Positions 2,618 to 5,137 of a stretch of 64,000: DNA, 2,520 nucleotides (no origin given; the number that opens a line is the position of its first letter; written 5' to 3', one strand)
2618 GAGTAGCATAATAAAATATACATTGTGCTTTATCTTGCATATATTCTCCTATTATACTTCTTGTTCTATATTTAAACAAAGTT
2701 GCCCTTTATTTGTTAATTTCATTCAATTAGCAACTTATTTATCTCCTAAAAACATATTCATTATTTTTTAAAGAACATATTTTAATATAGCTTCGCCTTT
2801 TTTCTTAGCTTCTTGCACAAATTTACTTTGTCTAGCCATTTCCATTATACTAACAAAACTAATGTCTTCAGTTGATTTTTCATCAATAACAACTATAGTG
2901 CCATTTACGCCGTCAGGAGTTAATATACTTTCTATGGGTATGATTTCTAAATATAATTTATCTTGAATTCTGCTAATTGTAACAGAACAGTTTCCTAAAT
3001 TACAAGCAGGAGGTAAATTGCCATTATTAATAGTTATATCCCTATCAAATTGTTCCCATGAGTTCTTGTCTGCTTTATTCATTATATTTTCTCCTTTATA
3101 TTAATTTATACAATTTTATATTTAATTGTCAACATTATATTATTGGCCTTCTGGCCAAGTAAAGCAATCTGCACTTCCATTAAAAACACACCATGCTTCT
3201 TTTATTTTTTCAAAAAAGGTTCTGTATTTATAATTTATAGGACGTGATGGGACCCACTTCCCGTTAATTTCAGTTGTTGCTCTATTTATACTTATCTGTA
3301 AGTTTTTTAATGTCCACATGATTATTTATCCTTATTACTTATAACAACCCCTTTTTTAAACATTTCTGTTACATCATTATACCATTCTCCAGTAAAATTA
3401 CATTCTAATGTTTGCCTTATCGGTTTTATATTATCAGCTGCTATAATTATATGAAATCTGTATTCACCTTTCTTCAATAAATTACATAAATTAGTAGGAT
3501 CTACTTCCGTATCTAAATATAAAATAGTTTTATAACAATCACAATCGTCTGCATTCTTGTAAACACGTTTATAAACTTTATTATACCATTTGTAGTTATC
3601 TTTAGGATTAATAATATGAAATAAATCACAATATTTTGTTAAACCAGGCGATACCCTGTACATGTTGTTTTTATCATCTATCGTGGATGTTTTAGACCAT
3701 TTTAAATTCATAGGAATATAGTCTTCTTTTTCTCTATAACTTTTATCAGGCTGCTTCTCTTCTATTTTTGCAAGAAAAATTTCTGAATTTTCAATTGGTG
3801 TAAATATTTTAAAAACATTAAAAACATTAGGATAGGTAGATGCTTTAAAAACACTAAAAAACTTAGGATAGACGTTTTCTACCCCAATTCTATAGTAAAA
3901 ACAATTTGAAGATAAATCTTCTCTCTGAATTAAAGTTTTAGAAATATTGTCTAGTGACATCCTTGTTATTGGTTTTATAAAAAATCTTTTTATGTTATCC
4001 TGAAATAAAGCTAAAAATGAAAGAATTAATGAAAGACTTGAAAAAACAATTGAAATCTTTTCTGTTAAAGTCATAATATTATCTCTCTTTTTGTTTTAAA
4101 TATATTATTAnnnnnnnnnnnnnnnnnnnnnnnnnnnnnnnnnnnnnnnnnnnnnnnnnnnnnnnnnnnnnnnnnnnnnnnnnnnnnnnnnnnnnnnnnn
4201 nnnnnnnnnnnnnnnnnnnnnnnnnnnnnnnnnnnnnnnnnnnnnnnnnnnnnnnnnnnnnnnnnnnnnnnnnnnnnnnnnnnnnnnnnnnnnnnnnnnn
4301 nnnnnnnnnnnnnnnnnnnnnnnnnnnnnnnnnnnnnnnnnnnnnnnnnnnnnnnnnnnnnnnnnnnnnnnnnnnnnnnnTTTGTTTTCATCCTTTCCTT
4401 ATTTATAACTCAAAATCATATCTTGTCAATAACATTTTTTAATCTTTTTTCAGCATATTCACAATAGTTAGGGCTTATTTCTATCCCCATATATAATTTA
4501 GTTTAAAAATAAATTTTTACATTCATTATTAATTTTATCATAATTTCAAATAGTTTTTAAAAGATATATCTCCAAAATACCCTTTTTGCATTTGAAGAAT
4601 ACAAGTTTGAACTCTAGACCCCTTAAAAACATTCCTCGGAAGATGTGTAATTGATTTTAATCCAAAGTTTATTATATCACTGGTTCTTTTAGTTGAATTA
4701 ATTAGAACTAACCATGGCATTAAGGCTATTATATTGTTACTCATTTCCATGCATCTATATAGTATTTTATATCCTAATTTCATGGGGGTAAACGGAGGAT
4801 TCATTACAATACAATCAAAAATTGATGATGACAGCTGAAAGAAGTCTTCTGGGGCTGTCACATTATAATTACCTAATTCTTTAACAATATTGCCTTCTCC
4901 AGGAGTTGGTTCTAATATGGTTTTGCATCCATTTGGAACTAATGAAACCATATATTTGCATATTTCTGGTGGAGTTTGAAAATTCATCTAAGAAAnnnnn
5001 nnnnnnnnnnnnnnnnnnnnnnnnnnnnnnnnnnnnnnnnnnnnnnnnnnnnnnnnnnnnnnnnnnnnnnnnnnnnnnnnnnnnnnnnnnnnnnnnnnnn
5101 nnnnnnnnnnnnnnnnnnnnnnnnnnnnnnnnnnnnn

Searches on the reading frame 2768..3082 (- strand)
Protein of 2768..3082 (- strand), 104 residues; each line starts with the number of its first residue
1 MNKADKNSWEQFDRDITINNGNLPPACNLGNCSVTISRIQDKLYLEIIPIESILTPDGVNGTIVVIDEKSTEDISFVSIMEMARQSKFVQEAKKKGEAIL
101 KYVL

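Call 101: find_encoding_contigs(protein=window:2768-3082:-, flank=10000, max_places=3)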
Protein window:2768-3082:- (104 aa): no gene with exactly this product is on record in the collection.

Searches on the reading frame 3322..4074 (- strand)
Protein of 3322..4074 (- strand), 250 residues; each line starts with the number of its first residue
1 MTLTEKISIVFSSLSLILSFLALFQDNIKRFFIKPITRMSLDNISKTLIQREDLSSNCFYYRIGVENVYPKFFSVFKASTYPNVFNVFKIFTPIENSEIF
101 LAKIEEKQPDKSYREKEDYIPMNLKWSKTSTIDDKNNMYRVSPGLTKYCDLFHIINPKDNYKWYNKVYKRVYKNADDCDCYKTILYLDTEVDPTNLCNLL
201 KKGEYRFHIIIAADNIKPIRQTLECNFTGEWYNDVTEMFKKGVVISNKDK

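Call 64: search_protein_families(library=pfam, alignment_id=A3, max_evalue=0.0001)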
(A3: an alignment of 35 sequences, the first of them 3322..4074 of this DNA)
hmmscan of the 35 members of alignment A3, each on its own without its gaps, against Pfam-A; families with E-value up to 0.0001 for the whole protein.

A. member 1, window:3322-4074:- (250 aa): 0 families

B. families by the number of members that match (of 35 scanned): 15 families
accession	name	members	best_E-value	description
PF04446.17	Thg1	1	2.5e-30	tRNAHis guanylyltransferase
PF18907.5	DUF5662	1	7.7e-29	Family of unknown function (DUF5662)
PF01370.27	Epimerase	1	6.7e-26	NAD dependent epimerase/dehydratase family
PF00011.27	HSP20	1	1.2e-20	Hsp20/alpha crystallin family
PF09152.16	DUF1937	1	1.5e-18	Domain of unknown function (DUF1937)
PF16363.11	GDP_Man_Dehyd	1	5.4e-16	GDP-mannose 4,6 dehydratase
PF05050.19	Methyltransf_21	1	2.8e-08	Methyltransferase FkbM domain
PF07993.18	NAD_binding_4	1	4.3e-07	Male sterility protein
PF24963.1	DUF7768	1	5.9e-07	Domain of unknown function (DUF7768)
PF02915.23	Rubrerythrin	1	1.4e-06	Rubrerythrin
PF14359.12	DUF4406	1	5.6e-06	Domain of unknown function (DUF4406)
PF15891.11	Nuc_deoxyri_tr2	1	6.4e-06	Nucleoside 2-deoxyribosyltransferase like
PF02796.21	HTH_7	1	2.5e-05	Helix-turn-helix domain of resolvase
PF05014.21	Nuc_deoxyrib_tr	1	2.8e-05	Nucleoside 2-deoxyribosyltransferase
PF01135.25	PCMT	1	3.5e-05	Protein-L-isoaspartate(D-aspartate) O-methyltransferase (PCMT)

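Call 65: search_protein_families(library=phrogs, alignment_id=A3, max_evalue=0.00001)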
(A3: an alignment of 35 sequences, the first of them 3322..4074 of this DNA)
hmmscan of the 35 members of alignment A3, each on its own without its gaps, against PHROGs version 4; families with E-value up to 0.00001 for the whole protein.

A. member 1, window:3322-4074:- (250 aa): 0 families

B. families by the number of members that match (of 35 scanned): 16 families
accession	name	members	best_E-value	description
phrog_4717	-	1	1.8e-87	tRNA-His guanylyltransferase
phrog_2255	-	1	2.5e-29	HNH endonuclease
phrog_3106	-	1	1.4e-25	HNH endonuclease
phrog_540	-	1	1.5e-24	nucleotide-sugar epimerase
phrog_355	-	1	1.5e-20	nucleoside 2-deoxyribosyltransferase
phrog_35854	-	1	2.9e-14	HNH endonuclease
phrog_4234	-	1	9e-13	HNH endonuclease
phrog_799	-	1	1.3e-12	DNA methyltransferase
phrog_432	-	1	1.7e-11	Hsp20 heat shock protein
phrog_8156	-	1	9.7e-11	methyltransferase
phrog_11543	-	1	1.7e-10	-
phrog_9133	-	1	1.1e-08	-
phrog_7370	-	1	1.5e-08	HNH endonuclease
phrog_28377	-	1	1.8e-06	-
phrog_144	-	1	3.5e-06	HNH endonuclease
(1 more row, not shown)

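Call 89: find_encoding_contigs(protein=window:3322-4074:-, flank=10000, max_places=3)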
Protein window:3322-4074:- (250 aa): no gene with exactly this product is on record in the collection.

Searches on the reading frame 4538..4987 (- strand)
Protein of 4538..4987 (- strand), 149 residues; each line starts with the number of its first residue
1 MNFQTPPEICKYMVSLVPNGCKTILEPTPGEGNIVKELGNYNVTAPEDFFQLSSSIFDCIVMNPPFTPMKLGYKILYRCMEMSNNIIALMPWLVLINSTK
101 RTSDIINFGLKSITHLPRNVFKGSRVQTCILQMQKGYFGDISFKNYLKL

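Call 91: find_encoding_contigs(protein=window:4538-4987:-, flank=10000, max_places=2)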
Protein window:4538-4987:- (149 aa): 1 contig read that carries it; 1 place shown.
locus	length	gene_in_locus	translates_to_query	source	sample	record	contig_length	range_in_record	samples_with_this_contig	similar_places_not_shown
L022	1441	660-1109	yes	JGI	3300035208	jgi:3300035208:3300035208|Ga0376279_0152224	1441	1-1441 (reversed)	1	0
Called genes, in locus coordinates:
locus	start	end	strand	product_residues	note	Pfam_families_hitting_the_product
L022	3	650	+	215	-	?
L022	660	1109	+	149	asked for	-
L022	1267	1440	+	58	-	?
